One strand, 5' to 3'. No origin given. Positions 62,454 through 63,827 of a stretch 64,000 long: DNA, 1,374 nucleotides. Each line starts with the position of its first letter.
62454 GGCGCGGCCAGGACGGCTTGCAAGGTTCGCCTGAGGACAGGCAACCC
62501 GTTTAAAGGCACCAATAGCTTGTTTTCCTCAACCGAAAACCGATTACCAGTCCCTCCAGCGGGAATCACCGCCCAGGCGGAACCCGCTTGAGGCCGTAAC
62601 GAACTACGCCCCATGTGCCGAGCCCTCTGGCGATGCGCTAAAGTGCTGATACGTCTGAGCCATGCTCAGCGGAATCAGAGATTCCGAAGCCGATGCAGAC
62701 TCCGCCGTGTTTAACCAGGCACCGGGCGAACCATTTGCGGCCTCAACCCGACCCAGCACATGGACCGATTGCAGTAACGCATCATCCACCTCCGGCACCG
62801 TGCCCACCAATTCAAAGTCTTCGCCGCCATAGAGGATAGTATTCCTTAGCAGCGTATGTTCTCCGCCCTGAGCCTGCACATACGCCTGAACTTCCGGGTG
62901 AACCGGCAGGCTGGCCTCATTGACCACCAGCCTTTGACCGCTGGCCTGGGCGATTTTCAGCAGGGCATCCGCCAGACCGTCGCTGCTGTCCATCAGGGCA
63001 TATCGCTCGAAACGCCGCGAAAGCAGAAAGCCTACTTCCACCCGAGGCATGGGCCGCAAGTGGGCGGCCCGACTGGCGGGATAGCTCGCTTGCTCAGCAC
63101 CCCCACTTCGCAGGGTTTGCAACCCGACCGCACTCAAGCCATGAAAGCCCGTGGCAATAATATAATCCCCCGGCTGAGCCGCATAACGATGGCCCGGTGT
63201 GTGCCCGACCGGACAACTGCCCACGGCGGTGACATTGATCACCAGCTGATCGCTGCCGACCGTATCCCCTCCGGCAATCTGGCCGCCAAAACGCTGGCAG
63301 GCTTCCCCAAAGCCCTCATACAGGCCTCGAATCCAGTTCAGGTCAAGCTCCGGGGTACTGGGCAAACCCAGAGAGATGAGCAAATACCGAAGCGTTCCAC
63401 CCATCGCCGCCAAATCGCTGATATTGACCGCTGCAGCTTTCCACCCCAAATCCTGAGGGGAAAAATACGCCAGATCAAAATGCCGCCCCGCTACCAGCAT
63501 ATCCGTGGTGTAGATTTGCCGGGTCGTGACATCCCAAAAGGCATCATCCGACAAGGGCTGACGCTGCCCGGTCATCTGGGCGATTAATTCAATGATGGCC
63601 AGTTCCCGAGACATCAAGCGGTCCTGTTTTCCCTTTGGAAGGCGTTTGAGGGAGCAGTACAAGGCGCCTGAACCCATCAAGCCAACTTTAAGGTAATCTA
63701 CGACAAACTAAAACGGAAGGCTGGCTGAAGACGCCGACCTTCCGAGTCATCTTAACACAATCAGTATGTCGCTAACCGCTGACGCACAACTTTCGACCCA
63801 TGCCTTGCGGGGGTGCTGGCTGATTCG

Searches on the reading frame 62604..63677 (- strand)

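Call 59: search_protein_families(library=pfam, proteins=[window:62604-63677:-], max_evalue=0.00001)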
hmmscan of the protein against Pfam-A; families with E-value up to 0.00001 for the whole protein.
window:62604-63677:- (357 aa): 1 family
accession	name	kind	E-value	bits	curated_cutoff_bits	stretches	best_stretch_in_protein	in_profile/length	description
PF00586.29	AIRS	-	5.2e-25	88.5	24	1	47-154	6-111/112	AIR synthase related protein, N-terminal domain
